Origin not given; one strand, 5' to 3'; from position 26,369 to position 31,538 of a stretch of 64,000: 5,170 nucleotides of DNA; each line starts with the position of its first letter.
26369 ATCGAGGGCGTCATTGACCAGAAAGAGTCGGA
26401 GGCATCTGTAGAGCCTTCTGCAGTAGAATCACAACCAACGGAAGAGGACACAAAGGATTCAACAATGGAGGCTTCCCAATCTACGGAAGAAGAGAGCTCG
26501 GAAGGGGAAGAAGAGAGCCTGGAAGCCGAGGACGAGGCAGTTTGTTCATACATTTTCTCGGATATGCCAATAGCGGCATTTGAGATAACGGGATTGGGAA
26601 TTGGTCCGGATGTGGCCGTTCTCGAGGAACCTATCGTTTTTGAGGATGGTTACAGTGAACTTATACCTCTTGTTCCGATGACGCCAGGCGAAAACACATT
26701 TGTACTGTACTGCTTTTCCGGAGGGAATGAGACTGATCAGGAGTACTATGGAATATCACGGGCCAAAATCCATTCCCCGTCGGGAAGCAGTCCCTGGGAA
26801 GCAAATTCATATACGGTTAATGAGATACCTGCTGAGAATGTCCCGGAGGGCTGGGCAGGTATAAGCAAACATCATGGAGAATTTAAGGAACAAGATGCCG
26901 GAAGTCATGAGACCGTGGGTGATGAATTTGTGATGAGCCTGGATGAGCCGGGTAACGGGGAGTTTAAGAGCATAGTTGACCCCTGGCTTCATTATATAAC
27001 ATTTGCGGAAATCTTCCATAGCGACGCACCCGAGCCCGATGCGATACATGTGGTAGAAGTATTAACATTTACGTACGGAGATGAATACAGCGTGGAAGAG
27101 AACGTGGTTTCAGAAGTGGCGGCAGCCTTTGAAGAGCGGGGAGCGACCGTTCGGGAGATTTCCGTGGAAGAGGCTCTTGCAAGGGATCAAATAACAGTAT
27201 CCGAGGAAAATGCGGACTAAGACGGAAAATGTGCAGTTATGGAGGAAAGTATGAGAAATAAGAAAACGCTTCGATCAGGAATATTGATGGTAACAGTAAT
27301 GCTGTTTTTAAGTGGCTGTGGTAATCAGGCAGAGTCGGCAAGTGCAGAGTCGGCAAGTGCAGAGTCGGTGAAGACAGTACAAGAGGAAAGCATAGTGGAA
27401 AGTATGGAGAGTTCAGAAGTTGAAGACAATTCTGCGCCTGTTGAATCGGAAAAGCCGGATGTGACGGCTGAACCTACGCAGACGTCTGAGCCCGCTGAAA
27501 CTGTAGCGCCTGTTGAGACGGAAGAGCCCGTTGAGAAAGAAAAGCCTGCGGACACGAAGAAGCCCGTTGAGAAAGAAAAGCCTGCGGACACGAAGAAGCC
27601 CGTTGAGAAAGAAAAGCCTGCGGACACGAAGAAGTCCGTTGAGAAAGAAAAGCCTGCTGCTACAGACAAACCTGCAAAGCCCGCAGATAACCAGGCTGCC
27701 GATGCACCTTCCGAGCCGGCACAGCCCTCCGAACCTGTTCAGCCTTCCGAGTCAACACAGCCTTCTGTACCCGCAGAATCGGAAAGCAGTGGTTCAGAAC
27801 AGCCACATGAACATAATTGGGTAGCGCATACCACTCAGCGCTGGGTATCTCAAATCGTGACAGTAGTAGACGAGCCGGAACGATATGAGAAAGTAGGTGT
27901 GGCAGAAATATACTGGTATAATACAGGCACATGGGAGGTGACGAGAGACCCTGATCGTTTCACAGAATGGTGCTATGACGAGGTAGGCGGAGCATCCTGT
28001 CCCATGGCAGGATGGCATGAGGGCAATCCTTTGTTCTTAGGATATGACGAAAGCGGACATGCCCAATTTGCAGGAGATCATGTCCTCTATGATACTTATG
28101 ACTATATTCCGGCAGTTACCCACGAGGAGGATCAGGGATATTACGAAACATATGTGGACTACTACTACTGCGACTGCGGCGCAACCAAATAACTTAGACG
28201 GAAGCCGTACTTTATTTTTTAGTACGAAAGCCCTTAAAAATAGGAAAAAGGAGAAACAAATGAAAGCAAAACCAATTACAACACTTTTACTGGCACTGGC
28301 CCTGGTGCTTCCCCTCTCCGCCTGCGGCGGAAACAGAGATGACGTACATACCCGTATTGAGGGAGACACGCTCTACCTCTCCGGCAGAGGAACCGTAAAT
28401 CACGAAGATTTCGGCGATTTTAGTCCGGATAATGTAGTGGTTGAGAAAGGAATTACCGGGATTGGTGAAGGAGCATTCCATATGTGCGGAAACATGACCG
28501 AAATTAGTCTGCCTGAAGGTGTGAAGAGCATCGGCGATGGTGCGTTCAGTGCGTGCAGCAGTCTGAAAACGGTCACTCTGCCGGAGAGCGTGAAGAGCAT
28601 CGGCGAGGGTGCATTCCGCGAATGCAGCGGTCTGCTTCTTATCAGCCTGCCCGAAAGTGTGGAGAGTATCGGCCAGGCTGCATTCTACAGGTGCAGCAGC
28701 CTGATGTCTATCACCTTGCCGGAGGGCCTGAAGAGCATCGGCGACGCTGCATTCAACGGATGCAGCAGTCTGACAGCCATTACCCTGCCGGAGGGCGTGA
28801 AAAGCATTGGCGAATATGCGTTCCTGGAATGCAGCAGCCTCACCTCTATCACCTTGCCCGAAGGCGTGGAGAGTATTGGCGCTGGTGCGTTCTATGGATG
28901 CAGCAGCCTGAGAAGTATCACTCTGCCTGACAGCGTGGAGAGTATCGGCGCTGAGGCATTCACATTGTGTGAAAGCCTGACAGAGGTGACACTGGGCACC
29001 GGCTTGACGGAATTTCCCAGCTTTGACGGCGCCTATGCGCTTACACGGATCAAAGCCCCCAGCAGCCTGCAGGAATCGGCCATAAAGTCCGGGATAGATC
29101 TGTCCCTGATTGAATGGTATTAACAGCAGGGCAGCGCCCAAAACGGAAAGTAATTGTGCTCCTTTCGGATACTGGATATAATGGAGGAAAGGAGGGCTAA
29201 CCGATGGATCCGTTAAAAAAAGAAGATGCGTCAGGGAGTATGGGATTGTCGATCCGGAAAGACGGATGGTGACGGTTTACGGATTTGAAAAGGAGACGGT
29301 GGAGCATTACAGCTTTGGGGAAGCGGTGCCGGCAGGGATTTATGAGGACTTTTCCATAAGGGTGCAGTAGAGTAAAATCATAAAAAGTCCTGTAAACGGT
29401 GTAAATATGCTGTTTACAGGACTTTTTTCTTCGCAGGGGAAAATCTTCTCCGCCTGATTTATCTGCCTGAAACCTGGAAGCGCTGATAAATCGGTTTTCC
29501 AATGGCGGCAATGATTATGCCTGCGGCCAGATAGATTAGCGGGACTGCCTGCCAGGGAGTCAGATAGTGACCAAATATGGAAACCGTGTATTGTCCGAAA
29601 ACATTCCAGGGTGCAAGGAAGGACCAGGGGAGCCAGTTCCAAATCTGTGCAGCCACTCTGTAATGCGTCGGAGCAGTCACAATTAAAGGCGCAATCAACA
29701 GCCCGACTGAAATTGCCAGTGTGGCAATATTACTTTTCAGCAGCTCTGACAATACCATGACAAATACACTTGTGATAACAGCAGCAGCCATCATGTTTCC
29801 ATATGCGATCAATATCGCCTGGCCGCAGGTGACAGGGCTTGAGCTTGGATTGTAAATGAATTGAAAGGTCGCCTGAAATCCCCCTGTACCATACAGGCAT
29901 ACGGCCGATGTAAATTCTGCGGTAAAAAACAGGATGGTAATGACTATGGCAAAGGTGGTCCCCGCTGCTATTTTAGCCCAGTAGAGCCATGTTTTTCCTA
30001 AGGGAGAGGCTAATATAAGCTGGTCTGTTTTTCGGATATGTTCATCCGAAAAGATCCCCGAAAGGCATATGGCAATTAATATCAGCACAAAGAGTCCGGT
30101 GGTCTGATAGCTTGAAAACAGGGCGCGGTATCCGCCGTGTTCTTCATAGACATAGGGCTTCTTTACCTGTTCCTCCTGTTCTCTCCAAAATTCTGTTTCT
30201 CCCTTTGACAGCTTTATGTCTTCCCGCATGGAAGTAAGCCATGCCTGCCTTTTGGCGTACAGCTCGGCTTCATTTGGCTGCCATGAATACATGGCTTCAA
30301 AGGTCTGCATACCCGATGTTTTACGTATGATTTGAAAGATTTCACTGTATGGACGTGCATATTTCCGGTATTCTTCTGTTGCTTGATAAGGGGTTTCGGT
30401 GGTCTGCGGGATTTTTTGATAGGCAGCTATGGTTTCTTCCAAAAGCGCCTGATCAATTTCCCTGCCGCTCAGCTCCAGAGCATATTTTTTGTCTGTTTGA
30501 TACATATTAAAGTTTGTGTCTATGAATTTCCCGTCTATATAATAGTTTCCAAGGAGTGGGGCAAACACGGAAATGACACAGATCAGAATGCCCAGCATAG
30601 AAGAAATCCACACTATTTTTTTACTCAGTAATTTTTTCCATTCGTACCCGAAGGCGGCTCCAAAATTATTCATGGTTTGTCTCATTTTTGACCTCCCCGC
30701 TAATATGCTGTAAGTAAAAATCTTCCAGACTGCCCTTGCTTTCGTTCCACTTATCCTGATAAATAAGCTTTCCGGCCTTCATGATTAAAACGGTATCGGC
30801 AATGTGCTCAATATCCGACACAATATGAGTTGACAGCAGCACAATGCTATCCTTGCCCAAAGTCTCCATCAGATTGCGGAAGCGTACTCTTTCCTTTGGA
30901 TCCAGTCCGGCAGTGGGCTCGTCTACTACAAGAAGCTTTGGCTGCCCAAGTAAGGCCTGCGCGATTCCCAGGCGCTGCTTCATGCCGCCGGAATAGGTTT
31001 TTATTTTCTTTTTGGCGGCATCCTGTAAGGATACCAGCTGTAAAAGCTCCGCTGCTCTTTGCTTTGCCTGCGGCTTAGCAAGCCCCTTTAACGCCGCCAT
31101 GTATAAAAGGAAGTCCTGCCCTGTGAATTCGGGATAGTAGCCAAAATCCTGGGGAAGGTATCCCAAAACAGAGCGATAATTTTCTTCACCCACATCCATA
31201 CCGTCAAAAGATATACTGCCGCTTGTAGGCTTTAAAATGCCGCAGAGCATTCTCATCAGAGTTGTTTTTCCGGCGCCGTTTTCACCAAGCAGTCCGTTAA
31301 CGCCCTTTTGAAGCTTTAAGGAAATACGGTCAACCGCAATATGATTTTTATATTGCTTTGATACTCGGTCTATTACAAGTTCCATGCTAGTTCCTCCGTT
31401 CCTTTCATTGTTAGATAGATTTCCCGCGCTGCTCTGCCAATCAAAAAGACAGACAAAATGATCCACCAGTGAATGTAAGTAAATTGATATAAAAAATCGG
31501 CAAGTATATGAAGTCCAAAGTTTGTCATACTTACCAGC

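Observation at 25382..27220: Zinc-ribbon / ECF sigma / transmembrane / extracellular-domain fusion protein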

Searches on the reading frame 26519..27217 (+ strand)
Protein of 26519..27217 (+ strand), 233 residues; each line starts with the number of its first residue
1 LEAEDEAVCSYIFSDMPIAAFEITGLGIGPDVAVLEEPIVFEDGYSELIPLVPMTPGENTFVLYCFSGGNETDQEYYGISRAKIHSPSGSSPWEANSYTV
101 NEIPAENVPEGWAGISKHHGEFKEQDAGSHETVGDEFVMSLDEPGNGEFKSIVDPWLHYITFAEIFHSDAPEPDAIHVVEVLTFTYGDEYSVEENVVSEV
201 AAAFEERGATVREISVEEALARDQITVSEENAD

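Call 18: find_homologous_proteins(query=window:26519-27217:+, max_evalue=0.001)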
Query window:26519-27217:+ (233 aa): 41 proteins with E <= 0.001 among 424 candidates.
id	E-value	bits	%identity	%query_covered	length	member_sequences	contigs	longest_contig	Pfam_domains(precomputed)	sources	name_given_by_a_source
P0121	3.6e-92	326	65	97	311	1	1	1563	-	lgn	-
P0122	1.2e-91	325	64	100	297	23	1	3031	-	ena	-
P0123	3.5e-86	307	64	96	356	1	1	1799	-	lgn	-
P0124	7.8e-67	243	55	100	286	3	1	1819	-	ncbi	-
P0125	1.9e-65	239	56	97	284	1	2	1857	-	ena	-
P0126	2.4e-63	232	54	100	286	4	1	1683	-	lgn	-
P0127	1.6e-62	229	53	96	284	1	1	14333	-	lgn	-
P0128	5.7e-59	218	52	96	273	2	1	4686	-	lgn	-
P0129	7.6e-48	181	45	95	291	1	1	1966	-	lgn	-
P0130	1.2e-47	180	47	99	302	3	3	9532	-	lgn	-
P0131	2.7e-47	179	47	97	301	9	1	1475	-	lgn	-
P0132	8.5e-46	174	43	97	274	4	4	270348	-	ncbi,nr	ncbi:MAG: hypothetical protein NC420_02100 [Eubacterium sp.]|nr:hypothetical protein [Eubacterium sp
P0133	1.9e-45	173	42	100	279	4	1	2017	-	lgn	-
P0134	4.0e-45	172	43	100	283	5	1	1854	-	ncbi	-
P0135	2.1e-44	170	46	99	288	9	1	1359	-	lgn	-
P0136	6.3e-44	168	47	96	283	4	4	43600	-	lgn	-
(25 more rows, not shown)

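Call 45: search_protein_families(library=pfam, proteins=[window:26519-27217:+], max_evalue=1)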
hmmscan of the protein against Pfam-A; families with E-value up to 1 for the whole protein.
window:26519-27217:+ (233 aa): 0 families

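Call 48: search_solved_structures(query=A2, max_evalue=1)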
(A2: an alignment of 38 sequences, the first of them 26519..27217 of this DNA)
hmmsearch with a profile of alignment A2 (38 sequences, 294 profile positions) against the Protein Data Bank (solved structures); distinct sequences matched with E-value up to 1: 6.
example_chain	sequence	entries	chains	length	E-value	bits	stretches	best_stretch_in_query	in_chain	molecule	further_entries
1uhn_A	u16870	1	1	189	0.089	15.2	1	216-283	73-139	calcineurin B-like protein 2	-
2zfd_A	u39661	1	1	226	0.13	14.8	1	217-283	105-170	Calcineurin B-like protein 2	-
2yp6_A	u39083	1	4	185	0.59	12.5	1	11-66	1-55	THIOREDOXIN FAMILY PROTEIN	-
7mfn_BBB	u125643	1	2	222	0.94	11.9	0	83-139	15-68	N-acetylmannosamine-6-phosphate 2-epimerase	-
6vva_A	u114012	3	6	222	0.94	11.9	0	83-139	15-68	N-acetylmannosamine-6-phosphate 2-epimerase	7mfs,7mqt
1y0e_A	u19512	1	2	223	0.95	11.9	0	83-138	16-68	Putative N-acetylmannosamine-6-phosphate 2-epimerase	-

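Call 52: predict_structure(alignment_id=A2)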
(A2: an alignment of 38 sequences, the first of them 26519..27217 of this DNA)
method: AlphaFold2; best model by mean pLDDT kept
length: 233 residues; sequences in the alignment: 38
mean_pLDDT: 88.8   pTM: 0.87
mean pLDDT of the five models: 88.8, 88.2, 88.0, 88.0, 87.2
residues with pLDDT >= 90: 174; 70-90: 33; 50-70: 16; < 50: 10
segments of 3 or more residues with pLDDT < 50: 1-6
pLDDT, mean of each block of 10 residues (from residue 1): 54 97 97 94 94 96 96 81 93 95 93 95 78 55 85 95 95 92 89 96 97 98 89 45
secondary structure, 60 per line:
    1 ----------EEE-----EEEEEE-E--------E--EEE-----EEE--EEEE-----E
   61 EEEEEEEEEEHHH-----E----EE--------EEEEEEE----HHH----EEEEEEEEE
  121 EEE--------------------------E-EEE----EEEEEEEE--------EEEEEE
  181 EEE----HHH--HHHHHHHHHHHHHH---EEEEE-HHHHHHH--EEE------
elements in order: E11-13 E19-24 E38-40 E46-48 E51-54 E60-70 E94-100 E112-123 E152-154 E159-166 E175-183 H193-206 E210-214 H216-222 E225-227

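Call 55: fold_search(model_id=the predicted structure, library=pdb)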
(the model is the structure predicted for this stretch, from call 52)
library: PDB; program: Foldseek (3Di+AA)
matches with E <= 10: 828; with E <= 0.001: 0
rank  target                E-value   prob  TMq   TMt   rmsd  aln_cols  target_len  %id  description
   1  2fau                  2.0e-02  0.10  0.13  0.12  17.3       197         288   11  Crystal structure of human vps26 (released 2006-05-30)
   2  5f0l_B                6.2e-02  0.06  0.13  0.11  16.9       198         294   12  Structure of retromer VPS26-VPS35 subunits bound to SNX3 and DMT1 (released 2016-12-07)
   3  5ffl                  1.1e-01  0.23  0.19  0.33  11.2       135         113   10  Crystal structure of mouse CD300lf at 1.6 Angstroms resolution. (released 2016-08-31)
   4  5f0j_B                1.1e-01  0.06  0.13  0.11  16.8       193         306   12  Structure of retromer VPS26-VPS35 subunits bound to SNX3 (released 2016-12-07)
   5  21ji_C                1.3e-01  0.07  0.13  0.05  12.9       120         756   13  Crystal structure of isoprimeverose-producing enzyme from Phaeoacremonium minimum (released 2026-04-08)
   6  2yow_A                1.9e-01  0.09  0.16  0.20   9.3       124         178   11  Bacillus amyloliquefaciens CBM33 (released 2013-04-10)
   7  6vrn_D                2.0e-01  0.21  0.22  0.25   9.7       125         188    6  T cell receptor-p53-HLA-A2 complex (released 2020-06-17)
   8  2nms                  2.3e-01  0.13  0.18  0.30  11.4       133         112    9  The Crystal Structure of the Extracellular Domain of the Inhibitor Receptor Expressed on Myeloid Cells IREM-1 (released 2006-11-07)
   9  4p2o_C                2.4e-01  0.12  0.18  0.20  11.4       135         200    9  Crystal structure of the 2B4 TCR in complex with 2A/I-Ek (released 2014-05-21)
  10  1lp9_E                2.7e-01  0.14  0.20  0.23  10.7       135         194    9  Xenoreactive complex AHIII 12.2 TCR bound to p1049/HLA-A2.1 (released 2003-11-11)
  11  5t4x                  2.7e-01  0.11  0.23  0.31  14.4       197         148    8  CRYSTAL STRUCTURE OF PDE6D IN APO-STATE (released 2018-01-10)
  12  4gkz_A                2.7e-01  0.10  0.18  0.20  11.1       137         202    9  HA1.7, a MHC class II restricted TCR specific for haemagglutinin (released 2012-11-07)
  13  8dan_C                2.7e-01  0.04  0.17  0.15  27.7       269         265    7  CryoEM structure of Western equine encephalitis virus VLP in complex with the avian MXRA8 receptor (released 2023-12-20)
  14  6ort                  3.0e-01  0.05  0.18  0.16  26.6       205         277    9  Crystal Structure of Bos taurus Mxra8 Ectodomain (released 2020-03-04)
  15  4x9h_B                3.0e-01  0.04  0.14  0.10  22.5       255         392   10  Crystal structure of Dscam1 isoform 8.4, N-terminal four Ig domains (released 2015-12-16)
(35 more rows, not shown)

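Call 70: find_encoding_contigs(protein=P0132, flank=7000, max_places=2)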
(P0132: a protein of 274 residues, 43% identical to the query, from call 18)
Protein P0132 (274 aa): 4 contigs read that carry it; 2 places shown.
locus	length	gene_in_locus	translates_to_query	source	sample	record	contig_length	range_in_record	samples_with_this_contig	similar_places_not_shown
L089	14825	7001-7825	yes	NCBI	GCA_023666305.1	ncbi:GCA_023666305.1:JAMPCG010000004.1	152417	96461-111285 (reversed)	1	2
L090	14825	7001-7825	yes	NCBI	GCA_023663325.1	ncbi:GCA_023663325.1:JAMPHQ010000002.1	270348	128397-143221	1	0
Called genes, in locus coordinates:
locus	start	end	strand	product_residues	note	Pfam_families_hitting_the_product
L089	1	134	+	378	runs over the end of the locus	PF00248:Aldo_ket_red, PF13746:Fer4_18 (faint), PF13183:Fer4_8 (weak), PF13187:Fer4_9, PF13237:Fer4_10 (faint), PF13534:Fer4_17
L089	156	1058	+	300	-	PF02311:AraC_binding, PF00165:HTH_AraC, PF12833:HTH_18, PF00165:HTH_AraC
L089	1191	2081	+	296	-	-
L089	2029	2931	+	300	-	-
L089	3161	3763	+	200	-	PF07638:Sigma70_ECF (weak), PF04542:Sigma70_r2, PF08281:Sigma70_r4_2, PF04545:Sigma70_r4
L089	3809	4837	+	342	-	-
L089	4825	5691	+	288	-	PF00005:ABC_tran, PF13304:AAA_21 (weak)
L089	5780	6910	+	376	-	-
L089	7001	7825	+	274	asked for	-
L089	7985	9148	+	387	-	PF10509:GalKase_gal_bdg, PF00288:GHMP_kinases_N, PF08544:GHMP_kinases_C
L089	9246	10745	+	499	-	PF01087:GalP_UDP_transf, PF02744:GalP_UDP_tr_C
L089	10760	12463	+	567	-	PF02310:B12-binding, PF04055:Radical_SAM, PF13311:DUF4080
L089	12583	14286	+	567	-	PF00672:HAMP (weak), PF00015:MCPsignal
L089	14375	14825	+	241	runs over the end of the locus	PF00392:GntR, PF07729:FCD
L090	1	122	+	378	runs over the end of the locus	PF00248:Aldo_ket_red, PF13746:Fer4_18 (faint), PF13183:Fer4_8 (weak), PF13187:Fer4_9, PF13237:Fer4_10 (faint), PF13534:Fer4_17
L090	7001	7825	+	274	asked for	-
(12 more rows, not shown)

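Call 71: find_encoding_contigs(protein=P0136, flank=7000, max_places=2)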
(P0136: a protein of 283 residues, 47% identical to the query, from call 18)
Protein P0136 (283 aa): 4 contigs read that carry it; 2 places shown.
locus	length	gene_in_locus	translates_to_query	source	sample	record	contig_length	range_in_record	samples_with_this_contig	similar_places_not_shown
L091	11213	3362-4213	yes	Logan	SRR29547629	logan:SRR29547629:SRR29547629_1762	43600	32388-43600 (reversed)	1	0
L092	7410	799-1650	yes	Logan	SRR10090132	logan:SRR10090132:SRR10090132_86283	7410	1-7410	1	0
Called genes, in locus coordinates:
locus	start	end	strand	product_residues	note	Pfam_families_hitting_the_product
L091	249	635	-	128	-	-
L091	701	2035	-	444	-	PF07693:KAP_NTPase, PF13401:AAA_22 (weak)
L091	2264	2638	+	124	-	-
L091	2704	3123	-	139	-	-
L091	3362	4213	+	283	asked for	-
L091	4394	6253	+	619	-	PF27135:HTH_TnsB, PF09299:Mu-transpos_C (faint)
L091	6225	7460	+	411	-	PF05621:TniB, PF13401:AAA_22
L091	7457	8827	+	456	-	PF06527:TniQ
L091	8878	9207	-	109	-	PF02452:PemK_toxin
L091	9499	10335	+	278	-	PF00239:Resolvase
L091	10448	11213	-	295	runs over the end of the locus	-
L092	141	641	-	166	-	-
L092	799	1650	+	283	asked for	-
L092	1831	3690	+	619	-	PF27135:HTH_TnsB, PF09299:Mu-transpos_C (faint)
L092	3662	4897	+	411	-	PF05621:TniB, PF13401:AAA_22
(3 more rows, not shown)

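Call 72: find_encoding_contigs(protein=P0127, flank=7000, max_places=2)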
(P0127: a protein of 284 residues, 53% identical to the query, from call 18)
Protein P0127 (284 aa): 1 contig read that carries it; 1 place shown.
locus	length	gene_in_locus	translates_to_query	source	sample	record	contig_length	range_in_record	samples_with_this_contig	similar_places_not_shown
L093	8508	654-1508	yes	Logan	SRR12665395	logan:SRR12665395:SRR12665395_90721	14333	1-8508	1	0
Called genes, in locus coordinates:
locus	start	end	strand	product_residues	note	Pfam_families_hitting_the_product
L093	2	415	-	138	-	?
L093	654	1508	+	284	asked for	-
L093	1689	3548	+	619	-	PF27135:HTH_TnsB, PF09299:Mu-transpos_C (faint)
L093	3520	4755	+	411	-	PF05621:TniB, PF13401:AAA_22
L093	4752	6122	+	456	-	PF06527:TniQ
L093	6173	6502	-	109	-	PF02452:PemK_toxin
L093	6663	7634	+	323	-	PF00239:Resolvase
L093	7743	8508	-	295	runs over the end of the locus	-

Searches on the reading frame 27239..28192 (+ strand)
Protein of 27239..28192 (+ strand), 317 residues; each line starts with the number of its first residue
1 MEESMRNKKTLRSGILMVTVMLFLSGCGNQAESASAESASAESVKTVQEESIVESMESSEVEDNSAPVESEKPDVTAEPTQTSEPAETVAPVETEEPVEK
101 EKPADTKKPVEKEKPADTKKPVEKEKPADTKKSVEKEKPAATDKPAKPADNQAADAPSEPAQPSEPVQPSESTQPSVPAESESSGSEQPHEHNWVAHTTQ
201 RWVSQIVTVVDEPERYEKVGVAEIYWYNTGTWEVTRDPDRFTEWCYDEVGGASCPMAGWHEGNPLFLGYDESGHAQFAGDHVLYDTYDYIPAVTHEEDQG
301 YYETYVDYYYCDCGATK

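Call 3: search_protein_families(library=pfam, proteins=[window:27239-28192:+], max_evalue=0.1)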
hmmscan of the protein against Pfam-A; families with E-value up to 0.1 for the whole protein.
window:27239-28192:+ (317 aa): 1 family
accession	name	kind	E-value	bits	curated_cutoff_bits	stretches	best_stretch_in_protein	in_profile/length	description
PF10511.15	Cementoin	-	0.031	14.3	27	1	91-115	1-25/30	Trappin protein transglutaminase binding domain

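Call 4: search_protein_families(library=ncbifam, proteins=[window:27239-28192:+], max_evalue=0.1)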
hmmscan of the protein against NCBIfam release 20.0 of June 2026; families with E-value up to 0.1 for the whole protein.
window:27239-28192:+ (317 aa): 14 families
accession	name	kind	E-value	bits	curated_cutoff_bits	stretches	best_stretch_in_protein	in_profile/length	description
NF053703.1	Mn_SBP_EfaA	exception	0.0041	16.3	485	1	14-73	7-64/310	Mn/Fe ABC transporter substrate-binding lipoprotein EfaA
NF058647.1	lipo_LytA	equivalog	0.011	15.9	110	1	15-50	6-45/107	acidic lipoprotein LytA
NF041620.1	MXAN_5187_fam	hypoth_equivalog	0.018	14.8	200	1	30-181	327-507/601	MXAN_5187 family protein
NF047879.1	catechol_SstD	exception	0.018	14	450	1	15-58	7-51/343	ferrated catecholamine ABC transporter substrate-binding lipoprotein SstD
NF047408.1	SA0632_fam_LP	equivalog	0.022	14.4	70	1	15-37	6-28/68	SA0632 family lipoprotein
NF047351.1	lipase_YSIRK_Sa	exception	0.022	13.1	650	1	12-187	15-187/704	YSIRK-targeted triacylglycerol lipase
NF047355.1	ABC_bind_Mn_Staph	exception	0.023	13.9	500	1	16-70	7-58/309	manganese ABC transporter substrate-binding lipoprotein MntC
NF047847.2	SS_mature_LptM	equivalog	0.026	14.6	27.7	1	5-29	1-22/31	LPS translocon maturation chaperone LptM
TIGR04526.1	predic_Ig_block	subfamily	0.047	12.6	150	1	33-166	31-169/693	putative immunoglobulin-blocking virulence protein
NF041883.1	RNase_A_lipo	exception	0.049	13.7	200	0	17-57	12-48/168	RNase A-like domain-containing lipoprotein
NF045774.1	cytochro_C551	exception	0.054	13.5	118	0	15-55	7-48/110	cytochrome c551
NF033193.2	lipo_NDxxF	hypoth_equivalog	0.068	12.9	60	0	15-59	7-52/199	NDxxF motif lipoprotein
NF005846.3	PRK07764.1-6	equivalog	0.068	12.2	625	1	33-215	391-566/628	DNA polymerase III subunit gamma and tau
NF041193.1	lipo_SP0191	subfamily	0.075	13.1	75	1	14-61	5-51/190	SP0191 family lipoprotein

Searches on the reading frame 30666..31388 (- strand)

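Call 59: search_protein_families(library=pfam, proteins=[window:30666-31388:-], max_evalue=0.001)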
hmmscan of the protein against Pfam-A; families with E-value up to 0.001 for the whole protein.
window:30666-31388:- (240 aa): 5 families
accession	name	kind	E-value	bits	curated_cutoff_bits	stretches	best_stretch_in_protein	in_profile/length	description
PF00005.33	ABC_tran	-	3.5e-33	115.5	25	1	20-160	2-137/137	ABC transporter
PF13304.12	AAA_21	-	1.4e-10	42.1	27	1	133-188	239-298/304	AAA domain, putative AbiEii toxin, Type IV TA system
PF02463.25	SMC_N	-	1.4e-05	25.1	40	0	17-48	13-44/220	RecF/RecN/SMC N terminal domain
PF13476.12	AAA_23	-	1.7e-05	26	27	1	22-52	13-43/201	AAA domain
PF13175.12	AAA_15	-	0.00035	20.7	32.1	0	19-61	14-60/374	AAA ATPase domain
